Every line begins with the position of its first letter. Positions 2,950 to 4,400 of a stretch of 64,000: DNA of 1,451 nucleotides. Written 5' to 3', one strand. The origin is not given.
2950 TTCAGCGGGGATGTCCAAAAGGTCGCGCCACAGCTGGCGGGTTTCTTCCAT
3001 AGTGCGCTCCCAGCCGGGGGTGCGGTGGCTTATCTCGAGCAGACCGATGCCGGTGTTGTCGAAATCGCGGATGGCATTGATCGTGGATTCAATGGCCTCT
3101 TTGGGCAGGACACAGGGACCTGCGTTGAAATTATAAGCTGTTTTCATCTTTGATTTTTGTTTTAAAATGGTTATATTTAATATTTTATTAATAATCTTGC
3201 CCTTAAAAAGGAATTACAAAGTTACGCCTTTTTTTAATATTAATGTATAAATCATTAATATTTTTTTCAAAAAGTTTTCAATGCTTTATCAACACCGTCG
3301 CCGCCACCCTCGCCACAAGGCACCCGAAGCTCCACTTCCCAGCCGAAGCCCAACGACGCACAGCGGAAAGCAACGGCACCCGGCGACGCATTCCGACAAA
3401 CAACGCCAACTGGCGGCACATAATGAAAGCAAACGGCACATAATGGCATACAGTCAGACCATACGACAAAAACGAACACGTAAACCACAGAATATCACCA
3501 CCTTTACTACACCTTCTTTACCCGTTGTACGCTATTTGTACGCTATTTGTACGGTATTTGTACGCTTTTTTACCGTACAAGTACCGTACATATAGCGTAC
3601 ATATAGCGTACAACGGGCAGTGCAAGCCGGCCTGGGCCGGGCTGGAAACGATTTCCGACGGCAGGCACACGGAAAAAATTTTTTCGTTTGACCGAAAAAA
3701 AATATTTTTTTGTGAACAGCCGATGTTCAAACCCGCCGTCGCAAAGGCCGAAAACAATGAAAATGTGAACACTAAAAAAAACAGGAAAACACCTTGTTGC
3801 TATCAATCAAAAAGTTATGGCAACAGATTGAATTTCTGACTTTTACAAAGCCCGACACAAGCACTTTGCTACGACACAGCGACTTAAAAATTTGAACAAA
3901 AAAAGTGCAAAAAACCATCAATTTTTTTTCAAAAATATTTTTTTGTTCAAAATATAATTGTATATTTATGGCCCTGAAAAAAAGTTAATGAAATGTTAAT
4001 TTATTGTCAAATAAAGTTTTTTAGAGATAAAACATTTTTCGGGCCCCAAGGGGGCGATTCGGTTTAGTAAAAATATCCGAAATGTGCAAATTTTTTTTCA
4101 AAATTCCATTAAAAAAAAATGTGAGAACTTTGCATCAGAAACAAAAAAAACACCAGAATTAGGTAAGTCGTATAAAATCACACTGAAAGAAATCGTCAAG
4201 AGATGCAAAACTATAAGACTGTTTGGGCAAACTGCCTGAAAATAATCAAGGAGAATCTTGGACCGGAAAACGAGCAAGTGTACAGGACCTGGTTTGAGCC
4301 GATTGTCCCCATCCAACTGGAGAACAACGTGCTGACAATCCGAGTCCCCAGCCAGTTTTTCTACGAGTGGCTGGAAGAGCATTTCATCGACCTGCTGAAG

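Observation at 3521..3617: GTAC-iteron palindrome copy 1, about 600 bp upstream of dnaA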

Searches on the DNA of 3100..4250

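Call 25: search_rna_families(source=window, start=3100, end=4250, threshold=evalue, max_evalue=10)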
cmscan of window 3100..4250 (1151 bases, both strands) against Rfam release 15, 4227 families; matches with E-value up to 10: 22.
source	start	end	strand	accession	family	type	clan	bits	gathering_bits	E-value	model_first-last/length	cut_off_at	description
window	3516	3622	+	RF04241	mir-5014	Gene; miRNA;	-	54.7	101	1.1e-10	1-123/123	no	mir-5014 microRNA precursor family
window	3519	3619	-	RF04241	mir-5014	Gene; miRNA;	-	51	101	1.2e-09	1-123/123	no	mir-5014 microRNA precursor family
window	3534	3604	+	RF03747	mir-4536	Gene; miRNA;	-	47.6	76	1.7e-07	1-88/88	no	mir-4536 microRNA precursor family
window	3523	3615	-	RF03747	mir-4536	Gene; miRNA;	-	45.2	76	6.8e-07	1-88/88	no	mir-4536 microRNA precursor family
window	3519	3617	-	RF04154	mir-1277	Gene; miRNA;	-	27.5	81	0.012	1-78/78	no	mir-1277 microRNA precursor family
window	3536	3606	+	RF04158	mir-568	Gene; miRNA;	-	27.3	75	0.048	1-93/93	no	mir-568 microRNA precursor family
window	3525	3613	+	RF03998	mir-2160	Gene; miRNA;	-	26.4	70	0.051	1-93/93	no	mir-2160 microRNA precursor family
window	3524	3617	-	RF03696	mir-4904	Gene; miRNA;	-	23.5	100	0.093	1-79/79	no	mir-4904 microRNA precursor family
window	3675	3713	-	RF02584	KRAS_3UTR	Cis-reg;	-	23.4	49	5.4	1-49/49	no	KRAS 3' UTR cis-regulatory element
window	3532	3605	+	RF04217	mir-297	Gene; miRNA;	-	23.3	90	0.25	1-71/71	no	mir-297 microRNA precursor family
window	3532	3607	-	RF03232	mir-6526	Gene; miRNA;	-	21.9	57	0.18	1-79/79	no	mir-6526 microRNA precursor family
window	3533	3606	-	RF04217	mir-297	Gene; miRNA;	-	19.8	90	1.8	1-71/71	no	mir-297 microRNA precursor family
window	3532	3602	-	RF04158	mir-568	Gene; miRNA;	-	19.8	75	3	1-93/93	no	mir-568 microRNA precursor family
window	3890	3950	-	RF03918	mir-4922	Gene; miRNA;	-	19.7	82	1.9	1-65/65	no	mir-4922 microRNA precursor family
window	3682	3718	+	RF02679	Pistol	Gene; ribozyme;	-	18.9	34.5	0.96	1-68/68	no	Pistol ribozyme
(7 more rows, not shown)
